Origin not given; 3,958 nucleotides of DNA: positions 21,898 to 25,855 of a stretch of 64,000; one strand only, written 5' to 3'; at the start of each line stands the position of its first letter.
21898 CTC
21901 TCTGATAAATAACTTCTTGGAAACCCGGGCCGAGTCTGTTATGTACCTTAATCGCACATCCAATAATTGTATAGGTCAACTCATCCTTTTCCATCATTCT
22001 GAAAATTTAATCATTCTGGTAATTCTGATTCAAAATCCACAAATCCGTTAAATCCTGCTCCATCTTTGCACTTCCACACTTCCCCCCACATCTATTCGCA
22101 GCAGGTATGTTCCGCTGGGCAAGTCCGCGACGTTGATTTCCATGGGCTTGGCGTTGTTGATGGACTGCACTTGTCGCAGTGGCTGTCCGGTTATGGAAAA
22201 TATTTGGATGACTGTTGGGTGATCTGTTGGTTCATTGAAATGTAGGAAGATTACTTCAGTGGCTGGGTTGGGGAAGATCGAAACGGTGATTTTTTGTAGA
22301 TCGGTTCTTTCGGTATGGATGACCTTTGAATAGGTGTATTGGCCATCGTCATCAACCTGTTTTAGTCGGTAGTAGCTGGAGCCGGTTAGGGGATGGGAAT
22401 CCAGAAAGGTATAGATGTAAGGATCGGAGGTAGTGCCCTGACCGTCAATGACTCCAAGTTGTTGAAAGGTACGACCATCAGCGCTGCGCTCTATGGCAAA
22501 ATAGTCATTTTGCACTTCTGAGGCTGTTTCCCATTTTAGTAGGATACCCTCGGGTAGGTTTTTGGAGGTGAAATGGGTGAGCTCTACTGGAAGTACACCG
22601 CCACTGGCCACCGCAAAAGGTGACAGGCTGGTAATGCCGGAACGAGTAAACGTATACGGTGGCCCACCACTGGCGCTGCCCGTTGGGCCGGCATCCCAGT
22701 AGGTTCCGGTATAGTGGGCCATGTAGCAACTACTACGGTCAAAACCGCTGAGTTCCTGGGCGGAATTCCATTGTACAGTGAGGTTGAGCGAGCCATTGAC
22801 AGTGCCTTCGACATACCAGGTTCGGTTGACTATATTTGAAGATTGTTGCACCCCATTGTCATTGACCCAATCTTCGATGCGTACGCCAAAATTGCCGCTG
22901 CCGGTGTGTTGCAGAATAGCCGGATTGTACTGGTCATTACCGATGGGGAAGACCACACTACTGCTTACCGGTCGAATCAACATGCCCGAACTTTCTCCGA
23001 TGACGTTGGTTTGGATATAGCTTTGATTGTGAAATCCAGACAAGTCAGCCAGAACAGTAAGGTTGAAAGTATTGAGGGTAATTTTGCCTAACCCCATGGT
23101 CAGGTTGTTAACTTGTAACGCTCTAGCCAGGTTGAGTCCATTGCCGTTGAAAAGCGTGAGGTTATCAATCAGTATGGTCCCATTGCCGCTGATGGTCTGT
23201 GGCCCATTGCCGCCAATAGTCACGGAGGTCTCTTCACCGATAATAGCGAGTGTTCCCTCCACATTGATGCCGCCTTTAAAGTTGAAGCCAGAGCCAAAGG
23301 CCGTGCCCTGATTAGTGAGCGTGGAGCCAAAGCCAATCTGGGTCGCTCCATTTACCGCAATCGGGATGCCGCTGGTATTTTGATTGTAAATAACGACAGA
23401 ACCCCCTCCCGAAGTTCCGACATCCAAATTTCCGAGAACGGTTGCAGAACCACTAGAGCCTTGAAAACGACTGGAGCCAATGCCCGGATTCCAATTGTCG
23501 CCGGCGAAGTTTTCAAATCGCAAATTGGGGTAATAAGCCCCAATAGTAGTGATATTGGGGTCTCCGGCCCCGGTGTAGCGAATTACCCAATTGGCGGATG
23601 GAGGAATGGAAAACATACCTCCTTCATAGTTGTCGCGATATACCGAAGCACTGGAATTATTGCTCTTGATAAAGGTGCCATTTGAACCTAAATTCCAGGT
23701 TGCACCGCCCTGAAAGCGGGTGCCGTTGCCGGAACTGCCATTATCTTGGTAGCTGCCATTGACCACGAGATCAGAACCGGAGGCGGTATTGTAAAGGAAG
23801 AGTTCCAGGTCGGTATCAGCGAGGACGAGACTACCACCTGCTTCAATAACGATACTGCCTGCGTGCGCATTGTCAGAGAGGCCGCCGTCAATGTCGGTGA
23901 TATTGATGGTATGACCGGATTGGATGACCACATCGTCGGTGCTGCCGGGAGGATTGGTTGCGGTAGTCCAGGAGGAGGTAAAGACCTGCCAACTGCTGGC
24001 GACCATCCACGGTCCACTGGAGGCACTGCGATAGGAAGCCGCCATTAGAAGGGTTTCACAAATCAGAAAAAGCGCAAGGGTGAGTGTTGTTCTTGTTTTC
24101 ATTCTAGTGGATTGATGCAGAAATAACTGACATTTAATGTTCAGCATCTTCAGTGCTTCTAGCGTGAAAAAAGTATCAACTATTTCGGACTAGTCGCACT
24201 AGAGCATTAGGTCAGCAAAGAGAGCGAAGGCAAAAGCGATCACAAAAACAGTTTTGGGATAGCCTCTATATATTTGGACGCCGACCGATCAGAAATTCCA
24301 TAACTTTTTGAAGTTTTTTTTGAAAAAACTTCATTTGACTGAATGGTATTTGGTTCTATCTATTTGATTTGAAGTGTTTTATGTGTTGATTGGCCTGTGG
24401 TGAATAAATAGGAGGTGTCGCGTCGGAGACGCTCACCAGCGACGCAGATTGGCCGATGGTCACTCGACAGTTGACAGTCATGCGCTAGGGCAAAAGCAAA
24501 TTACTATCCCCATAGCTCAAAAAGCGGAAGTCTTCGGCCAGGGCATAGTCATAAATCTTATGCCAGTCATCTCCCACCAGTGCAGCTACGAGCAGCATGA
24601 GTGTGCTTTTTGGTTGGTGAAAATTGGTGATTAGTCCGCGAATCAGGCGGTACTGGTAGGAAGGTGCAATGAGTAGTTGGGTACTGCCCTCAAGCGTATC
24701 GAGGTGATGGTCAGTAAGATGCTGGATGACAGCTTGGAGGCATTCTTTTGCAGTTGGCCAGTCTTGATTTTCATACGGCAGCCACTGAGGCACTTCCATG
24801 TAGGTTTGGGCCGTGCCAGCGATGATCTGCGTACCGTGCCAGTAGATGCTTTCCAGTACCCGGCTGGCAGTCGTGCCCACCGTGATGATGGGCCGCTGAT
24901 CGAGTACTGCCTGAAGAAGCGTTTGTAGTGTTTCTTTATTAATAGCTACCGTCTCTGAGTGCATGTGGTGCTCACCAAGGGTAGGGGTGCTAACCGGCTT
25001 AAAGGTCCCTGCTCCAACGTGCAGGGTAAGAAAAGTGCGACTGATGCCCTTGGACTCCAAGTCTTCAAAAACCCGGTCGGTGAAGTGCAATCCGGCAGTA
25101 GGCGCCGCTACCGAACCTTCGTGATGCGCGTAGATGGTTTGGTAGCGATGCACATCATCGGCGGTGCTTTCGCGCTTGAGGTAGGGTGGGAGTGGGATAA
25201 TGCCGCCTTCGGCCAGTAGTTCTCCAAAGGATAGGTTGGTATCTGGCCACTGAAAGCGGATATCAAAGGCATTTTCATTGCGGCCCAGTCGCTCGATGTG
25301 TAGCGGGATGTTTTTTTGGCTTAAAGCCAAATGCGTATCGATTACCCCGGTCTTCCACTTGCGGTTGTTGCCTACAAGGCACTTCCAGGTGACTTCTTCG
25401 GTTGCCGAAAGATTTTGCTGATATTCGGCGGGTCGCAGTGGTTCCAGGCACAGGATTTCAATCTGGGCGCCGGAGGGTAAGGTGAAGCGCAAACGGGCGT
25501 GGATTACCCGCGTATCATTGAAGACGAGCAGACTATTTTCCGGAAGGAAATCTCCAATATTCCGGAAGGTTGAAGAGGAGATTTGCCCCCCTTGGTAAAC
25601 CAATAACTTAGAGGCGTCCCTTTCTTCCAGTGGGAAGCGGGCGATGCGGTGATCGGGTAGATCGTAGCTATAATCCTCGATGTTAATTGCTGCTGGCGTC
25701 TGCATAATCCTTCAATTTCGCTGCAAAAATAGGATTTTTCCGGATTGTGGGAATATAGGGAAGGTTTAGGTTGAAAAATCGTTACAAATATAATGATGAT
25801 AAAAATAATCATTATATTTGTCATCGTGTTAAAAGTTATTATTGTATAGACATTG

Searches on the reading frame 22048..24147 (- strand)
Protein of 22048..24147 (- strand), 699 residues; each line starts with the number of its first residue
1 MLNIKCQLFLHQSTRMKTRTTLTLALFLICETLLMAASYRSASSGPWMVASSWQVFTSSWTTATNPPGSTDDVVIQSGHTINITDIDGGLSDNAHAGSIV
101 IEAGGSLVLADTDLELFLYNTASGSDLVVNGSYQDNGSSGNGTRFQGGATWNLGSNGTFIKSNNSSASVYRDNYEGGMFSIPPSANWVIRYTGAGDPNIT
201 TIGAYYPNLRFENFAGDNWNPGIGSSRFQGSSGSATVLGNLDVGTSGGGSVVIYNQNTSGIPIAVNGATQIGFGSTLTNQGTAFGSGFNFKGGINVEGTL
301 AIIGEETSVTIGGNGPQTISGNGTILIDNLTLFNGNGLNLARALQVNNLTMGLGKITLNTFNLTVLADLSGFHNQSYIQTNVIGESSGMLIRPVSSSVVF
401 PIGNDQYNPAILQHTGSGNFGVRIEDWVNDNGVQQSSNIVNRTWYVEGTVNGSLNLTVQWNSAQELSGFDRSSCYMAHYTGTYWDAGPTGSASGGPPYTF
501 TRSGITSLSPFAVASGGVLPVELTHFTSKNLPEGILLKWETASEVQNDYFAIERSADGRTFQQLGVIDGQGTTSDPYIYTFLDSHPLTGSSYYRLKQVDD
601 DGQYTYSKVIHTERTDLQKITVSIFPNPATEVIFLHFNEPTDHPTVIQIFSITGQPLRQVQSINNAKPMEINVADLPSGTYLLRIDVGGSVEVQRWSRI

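Call 13: search_protein_families(library=pfam, proteins=[window:22048-24147:-])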
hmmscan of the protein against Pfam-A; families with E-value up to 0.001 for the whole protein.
window:22048-24147:- (699 aa): 1 family
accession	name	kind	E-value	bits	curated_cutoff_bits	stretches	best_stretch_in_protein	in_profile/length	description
PF18962.6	Por_Secre_tail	-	3.8e-12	46.8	27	1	624-691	1-68/75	Secretion system C-terminal sorting domain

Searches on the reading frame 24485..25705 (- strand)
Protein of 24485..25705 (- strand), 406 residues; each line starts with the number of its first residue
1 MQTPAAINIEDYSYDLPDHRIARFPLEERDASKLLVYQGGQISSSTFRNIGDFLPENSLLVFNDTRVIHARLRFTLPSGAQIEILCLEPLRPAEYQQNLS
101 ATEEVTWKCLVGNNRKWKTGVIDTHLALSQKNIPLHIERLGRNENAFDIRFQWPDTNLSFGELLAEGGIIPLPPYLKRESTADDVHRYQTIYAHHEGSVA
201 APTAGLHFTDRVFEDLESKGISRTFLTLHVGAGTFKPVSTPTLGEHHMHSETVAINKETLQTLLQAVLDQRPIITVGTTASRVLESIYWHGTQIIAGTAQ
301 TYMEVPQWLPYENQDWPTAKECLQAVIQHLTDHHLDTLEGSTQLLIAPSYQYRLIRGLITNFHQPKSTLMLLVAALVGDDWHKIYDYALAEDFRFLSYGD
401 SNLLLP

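Call 13: search_protein_families(library=pfam, proteins=[window:24485-25705:-])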
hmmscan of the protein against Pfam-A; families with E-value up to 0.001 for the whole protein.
window:24485-25705:- (406 aa): 1 family
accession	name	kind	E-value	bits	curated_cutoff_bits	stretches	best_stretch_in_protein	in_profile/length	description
PF02547.20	Queuosine_synth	-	6.1e-96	321.8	25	1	10-404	2-322/322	Queuosine biosynthesis protein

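Call 14: find_encoding_contigs(protein=window:24485-25705:-, flank=3000, max_places=6)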
Protein window:24485-25705:- (406 aa): no gene with exactly this product is on record in the collection.

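Call 15: find_homologous_proteins(query=window:24485-25705:-, max_evalue=1e-60)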
Query window:24485-25705:- (406 aa): 7997 proteins with E <= 1e-60 among 8000 candidates; the best 120 are listed.
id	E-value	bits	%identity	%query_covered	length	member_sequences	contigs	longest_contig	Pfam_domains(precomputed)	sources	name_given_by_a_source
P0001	8.3e-277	935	100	100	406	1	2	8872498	PF02547.21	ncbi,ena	-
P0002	5.4e-234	794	84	100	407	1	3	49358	PF02547.21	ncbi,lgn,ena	-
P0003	7.4e-215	731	78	100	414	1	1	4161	PF02547.21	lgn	-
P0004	4.1e-172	591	63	100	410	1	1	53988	PF02547.21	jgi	jgi:S-adenosylmethionine:tRNA ribosyltransferase-isomerase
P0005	5.7e-170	584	61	99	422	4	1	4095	PF02547.21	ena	-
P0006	2.2e-169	582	61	99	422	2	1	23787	PF02547.21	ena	-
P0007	1.2e-167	576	61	100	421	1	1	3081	PF02547.21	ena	-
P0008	1.4e-165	569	59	99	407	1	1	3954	PF02547.21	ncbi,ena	-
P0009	3.0e-164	565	62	99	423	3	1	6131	PF02547.21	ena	-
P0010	1.1e-162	560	60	99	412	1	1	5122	PF02547.21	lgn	-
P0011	1.4e-162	559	59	99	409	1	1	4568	PF02547.21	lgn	-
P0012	1.6e-162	559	59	99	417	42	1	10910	PF02547.21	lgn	-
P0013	8.3e-162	557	59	99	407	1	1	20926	PF02547.21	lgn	-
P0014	5.5e-161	554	59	99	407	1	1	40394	PF02547.21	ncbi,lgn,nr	ncbi:MAG: S-adenosylmethionine:tRNA ribosyltransferase-isomerase [bacterium]|nr:S-adenosylmethionine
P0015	1.1e-160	553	59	99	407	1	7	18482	PF02547.21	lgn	-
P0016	1.2e-160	553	59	99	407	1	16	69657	PF02547.21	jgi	jgi:S-adenosylmethionine:tRNA ribosyltransferase-isomerase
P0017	1.3e-160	553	58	100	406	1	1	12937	PF02547.21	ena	-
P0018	1.5e-160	553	59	99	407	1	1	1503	PF02547.21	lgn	-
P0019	2.7e-160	552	59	99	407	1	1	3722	PF02547.21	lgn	-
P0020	3.0e-160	552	58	100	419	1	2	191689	PF02547.21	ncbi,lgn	-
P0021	6.3e-160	551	59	100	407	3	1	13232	PF02547.21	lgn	-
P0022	6.4e-160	551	59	100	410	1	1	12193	PF02547.21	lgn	-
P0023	1.0e-159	550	58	99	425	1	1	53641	PF02547.21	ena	-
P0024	2.1e-159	549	58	99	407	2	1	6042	PF02547.21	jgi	jgi:S-adenosylmethionine:tRNA ribosyltransferase-isomerase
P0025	2.2e-159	549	59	100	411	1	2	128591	PF02547.21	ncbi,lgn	-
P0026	4.6e-159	548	59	99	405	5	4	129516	PF02547.21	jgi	-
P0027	1.9e-158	546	58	99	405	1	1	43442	PF02547.21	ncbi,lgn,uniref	ncbi:MAG: S-adenosylmethionine:tRNA ribosyltransferase-isomerase [Phaeodactylibacter sp.]|uniref:S-a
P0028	4.2e-158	545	58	100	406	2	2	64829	PF02547.21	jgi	jgi:S-adenosylmethionine:tRNA ribosyltransferase-isomerase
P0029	6.1e-158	544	58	99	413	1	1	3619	PF02547.21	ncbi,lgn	ncbi:MAG: S-adenosylmethionine:tRNA ribosyltransferase-isomerase [Saprospiraceae bacterium]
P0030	7.1e-158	544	59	100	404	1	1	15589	PF02547.21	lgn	-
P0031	8.3e-158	544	59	100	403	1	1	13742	PF02547.21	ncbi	-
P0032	9.1e-158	543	56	99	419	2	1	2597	PF02547.21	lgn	-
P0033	3.0e-157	542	56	100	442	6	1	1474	PF02547.21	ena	-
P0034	4.4e-157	541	59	99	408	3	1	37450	PF02547.21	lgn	-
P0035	4.7e-157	541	58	99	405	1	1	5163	PF02547.21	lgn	-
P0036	5.9e-157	541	58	100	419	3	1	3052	PF02547.21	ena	-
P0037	1.2e-156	540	60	100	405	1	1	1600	PF02547.21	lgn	-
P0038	2.1e-156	539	59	99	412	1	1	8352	PF02547.21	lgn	-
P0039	3.6e-156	538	57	99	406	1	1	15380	PF02547.21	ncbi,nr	ncbi:MAG: S-adenosylmethionine:tRNA ribosyltransferase-isomerase [Saprospiraceae bacterium]|nr:S-ade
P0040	3.9e-156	538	59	99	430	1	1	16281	PF02547.21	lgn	-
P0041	1.5e-155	536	59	100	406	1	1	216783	PF02547.21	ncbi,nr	ncbi:MAG: S-adenosylmethionine:tRNA ribosyltransferase-isomerase [Saprospiraceae bacterium]|nr:S-ade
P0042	1.5e-155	536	57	100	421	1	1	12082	PF02547.21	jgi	jgi:S-adenosylmethionine:tRNA ribosyltransferase-isomerase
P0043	1.6e-155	536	57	100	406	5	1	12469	PF02547.21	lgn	-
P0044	1.8e-155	536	57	99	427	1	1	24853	PF02547.21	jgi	jgi:S-adenosylmethionine:tRNA ribosyltransferase-isomerase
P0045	2.6e-155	535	57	99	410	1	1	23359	PF02547.21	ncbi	-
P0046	2.7e-155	535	58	100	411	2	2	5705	PF02547.21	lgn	-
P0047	1.1e-154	533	58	100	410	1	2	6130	PF02547.21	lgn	-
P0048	1.3e-154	533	58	99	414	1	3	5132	PF02547.21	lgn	-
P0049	1.4e-154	533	53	100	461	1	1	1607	PF02547.21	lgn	-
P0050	1.4e-154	533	59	99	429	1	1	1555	PF02547.21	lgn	-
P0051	1.4e-154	533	60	100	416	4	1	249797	PF02547.21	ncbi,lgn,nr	ncbi:MAG: S-adenosylmethionine:tRNA ribosyltransferase-isomerase [Lewinellaceae bacterium]|nr:S-aden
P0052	2.0e-154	533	58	100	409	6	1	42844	PF02547.21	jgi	-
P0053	5.6e-154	531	57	99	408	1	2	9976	PF02547.21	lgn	-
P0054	6.0e-154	531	58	100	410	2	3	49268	PF02547.21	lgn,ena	-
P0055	8.0e-154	531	58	100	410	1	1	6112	PF02547.21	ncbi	-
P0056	1.0e-153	530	57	99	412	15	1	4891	PF02547.21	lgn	-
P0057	1.0e-153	530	57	99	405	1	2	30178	PF02547.21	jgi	jgi:S-adenosylmethionine:tRNA ribosyltransferase-isomerase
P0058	1.5e-153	530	58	100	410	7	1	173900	PF02547.21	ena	-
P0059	1.6e-153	529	57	100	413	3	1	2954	PF02547.21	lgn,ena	-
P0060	2.2e-153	529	58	100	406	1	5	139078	PF02547.21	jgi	jgi:S-adenosylmethionine:tRNA ribosyltransferase-isomerase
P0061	2.4e-153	529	57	99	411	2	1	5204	PF02547.21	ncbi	-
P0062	6.2e-153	528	58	99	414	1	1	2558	PF02547.21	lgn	-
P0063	1.2e-152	527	58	99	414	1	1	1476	PF02547.21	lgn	-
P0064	1.4e-152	526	57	100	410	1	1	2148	PF02547.21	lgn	-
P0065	1.8e-152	526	57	100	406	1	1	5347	PF02547.21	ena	-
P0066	1.9e-152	526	56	100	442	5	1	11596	PF02547.21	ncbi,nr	ncbi:MAG: S-adenosylmethionine:tRNA ribosyltransferase-isomerase [Phaeodactylibacter sp.]|nr:S-adeno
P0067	2.2e-152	526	58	100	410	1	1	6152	PF02547.21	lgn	-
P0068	2.7e-152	525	57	100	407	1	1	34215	PF02547.21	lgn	-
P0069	3.5e-152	525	57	99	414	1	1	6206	PF02547.21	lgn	-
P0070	4.6e-152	525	57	99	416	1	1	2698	PF02547.21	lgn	-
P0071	5.3e-152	524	58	99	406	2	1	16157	PF02547.21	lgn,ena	-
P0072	1.1e-151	523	59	99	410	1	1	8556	PF02547.21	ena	-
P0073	1.9e-151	523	57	100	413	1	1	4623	PF02547.21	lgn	-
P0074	2.3e-151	522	57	100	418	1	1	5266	PF02547.21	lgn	-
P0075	2.4e-151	522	57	100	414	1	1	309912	PF02547.21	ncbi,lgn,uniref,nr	ncbi:S-adenosylmethionine:tRNA ribosyltransferase-isomerase [Flavilitoribacter nigricans]|uniref:S-a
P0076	2.5e-151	522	57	100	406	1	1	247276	PF02547.21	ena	-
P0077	4.7e-151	521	56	99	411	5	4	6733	PF02547.21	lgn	-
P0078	6.0e-151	521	57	100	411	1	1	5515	PF02547.21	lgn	-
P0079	8.2e-151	521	59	100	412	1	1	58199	PF02547.21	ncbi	-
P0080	8.4e-151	521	56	100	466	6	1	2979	PF02547.21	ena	-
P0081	8.6e-151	521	56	99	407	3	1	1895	PF02547.21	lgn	-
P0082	1.7e-150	520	57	99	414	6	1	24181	PF02547.21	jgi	jgi:S-adenosylmethionine:tRNA ribosyltransferase-isomerase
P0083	1.7e-150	520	56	99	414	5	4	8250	PF02547.21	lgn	-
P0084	2.4e-150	519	57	99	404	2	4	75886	PF02547.21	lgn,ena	-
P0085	2.4e-150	519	57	99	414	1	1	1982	PF02547.21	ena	-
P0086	4.5e-150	518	53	99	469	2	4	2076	PF02547.21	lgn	-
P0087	7.8e-150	517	57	100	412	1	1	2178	PF02547.21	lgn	-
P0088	8.6e-150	517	56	100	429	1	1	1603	PF02547.21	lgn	-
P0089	1.2e-149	517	59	99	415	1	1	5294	PF02547.21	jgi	jgi:S-adenosylmethionine:tRNA ribosyltransferase-isomerase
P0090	1.3e-149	517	58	99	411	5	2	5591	PF02547.21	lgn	-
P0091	1.9e-149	516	57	99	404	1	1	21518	PF02547.21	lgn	-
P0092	2.1e-149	516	58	99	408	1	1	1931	PF02547.21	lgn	-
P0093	2.2e-149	516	56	99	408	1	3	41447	PF02547.21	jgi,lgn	jgi:S-adenosylmethionine:tRNA ribosyltransferase-isomerase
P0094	2.3e-149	516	57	99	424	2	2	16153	PF02547.21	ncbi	-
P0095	2.4e-149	516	57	98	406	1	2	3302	PF02547.21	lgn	-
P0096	2.5e-149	516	59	99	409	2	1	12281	PF02547.21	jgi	jgi:S-adenosylmethionine:tRNA ribosyltransferase-isomerase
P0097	3.2e-149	515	58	99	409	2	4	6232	PF02547.21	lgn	-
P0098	4.1e-149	515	56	99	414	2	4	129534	PF02547.21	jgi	-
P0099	8.2e-149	514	56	99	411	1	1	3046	PF02547.21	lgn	-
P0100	9.2e-149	514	57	99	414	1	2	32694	PF02547.21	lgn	-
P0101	1.4e-148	513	58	99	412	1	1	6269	PF02547.21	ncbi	-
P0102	1.6e-148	513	-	-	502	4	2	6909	PF02547.21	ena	-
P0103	3.1e-148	512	57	99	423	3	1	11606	PF02547.21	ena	-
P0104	3.2e-148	512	56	100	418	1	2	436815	PF02547.21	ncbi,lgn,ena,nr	ncbi:MAG: S-adenosylmethionine:tRNA ribosyltransferase-isomerase [Saprospiraceae bacterium]|nr:S-ade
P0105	4.2e-148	512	56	99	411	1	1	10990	PF02547.21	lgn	-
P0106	4.3e-148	512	57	99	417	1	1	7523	PF02547.21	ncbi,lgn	ncbi:MAG: S-adenosylmethionine:tRNA ribosyltransferase-isomerase [Bacteroidota bacterium]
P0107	4.8e-148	511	56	100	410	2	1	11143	PF02547.21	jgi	-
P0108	6.3e-148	511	56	100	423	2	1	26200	PF02547.21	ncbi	-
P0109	9.6e-148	510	55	100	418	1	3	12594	PF02547.21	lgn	-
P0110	1.1e-147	510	57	100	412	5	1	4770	PF02547.21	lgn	-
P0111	1.2e-147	510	55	100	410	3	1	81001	PF02547.21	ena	-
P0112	1.6e-147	510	56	99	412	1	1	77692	PF02547.21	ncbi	-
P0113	1.7e-147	510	57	99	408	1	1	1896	PF02547.21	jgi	jgi:S-adenosylmethionine:tRNA ribosyltransferase-isomerase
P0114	3.1e-147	509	56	99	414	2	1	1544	PF02547.21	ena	-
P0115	3.3e-147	509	58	99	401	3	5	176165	PF02547.21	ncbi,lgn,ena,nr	ncbi:MAG TPA: S-adenosylmethionine:tRNA ribosyltransferase-isomerase [Saprospiraceae bacterium]|nr:S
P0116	3.4e-147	509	58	99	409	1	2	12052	PF02547.21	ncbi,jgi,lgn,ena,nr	ncbi:MAG: S-adenosylmethionine tRNA ribosyltransferase [Bacteroidetes bacterium]|nr:MAG: S-adenosylm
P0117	4.0e-147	508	55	100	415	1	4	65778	PF02547.21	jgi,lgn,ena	-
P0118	5.0e-147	508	57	100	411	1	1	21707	PF02547.21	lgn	-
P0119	1.2e-146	507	56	100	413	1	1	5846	PF02547.21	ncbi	-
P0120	1.3e-146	507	56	99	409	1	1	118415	PF02547.21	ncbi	-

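Call 16: find_encoding_contigs(protein=P0002, flank=2500, max_places=3)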
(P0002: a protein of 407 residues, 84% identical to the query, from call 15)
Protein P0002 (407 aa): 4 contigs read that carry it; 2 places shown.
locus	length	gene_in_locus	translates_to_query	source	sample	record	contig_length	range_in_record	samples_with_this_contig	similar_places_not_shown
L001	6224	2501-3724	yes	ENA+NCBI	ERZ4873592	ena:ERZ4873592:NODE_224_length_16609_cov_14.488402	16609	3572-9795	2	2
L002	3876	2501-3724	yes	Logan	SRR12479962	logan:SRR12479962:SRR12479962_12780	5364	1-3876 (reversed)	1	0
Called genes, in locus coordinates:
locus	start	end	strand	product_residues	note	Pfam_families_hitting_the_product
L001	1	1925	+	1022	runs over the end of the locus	PF00932:LTD, PF18962:Por_Secre_tail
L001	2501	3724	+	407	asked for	PF02547:Queuosine_synth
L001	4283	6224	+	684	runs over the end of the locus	PF18962:Por_Secre_tail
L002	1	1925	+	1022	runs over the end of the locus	PF00932:LTD, PF18962:Por_Secre_tail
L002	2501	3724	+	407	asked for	PF02547:Queuosine_synth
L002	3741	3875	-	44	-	?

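Call 17: find_encoding_contigs(protein=P0003, flank=2500, max_places=2)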
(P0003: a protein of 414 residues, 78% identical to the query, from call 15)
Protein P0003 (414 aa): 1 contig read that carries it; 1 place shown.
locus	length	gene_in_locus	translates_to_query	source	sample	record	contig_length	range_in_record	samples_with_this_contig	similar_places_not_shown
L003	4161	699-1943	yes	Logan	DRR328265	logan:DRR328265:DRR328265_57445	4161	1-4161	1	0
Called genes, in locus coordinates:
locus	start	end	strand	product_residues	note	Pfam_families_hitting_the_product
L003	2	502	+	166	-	?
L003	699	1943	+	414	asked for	PF02547:Queuosine_synth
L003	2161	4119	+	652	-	PF18962:Por_Secre_tail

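Call 18: find_encoding_contigs(protein=P0004, flank=2500, max_places=2)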
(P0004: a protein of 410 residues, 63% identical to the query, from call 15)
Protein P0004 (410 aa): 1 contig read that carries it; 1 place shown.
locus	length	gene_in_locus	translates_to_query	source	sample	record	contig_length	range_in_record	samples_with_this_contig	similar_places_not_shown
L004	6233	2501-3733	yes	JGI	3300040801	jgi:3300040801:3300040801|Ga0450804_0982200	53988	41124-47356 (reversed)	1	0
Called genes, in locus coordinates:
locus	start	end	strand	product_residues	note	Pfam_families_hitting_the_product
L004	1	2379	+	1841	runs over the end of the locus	PF00932:LTD, PF18962:Por_Secre_tail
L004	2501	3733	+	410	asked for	PF02547:Queuosine_synth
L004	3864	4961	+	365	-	PF00932:LTD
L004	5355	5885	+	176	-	-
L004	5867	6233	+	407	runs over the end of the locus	PF01266:DAO, PF01946:Thi4 (weak), PF13450:NAD_binding_8 (weak)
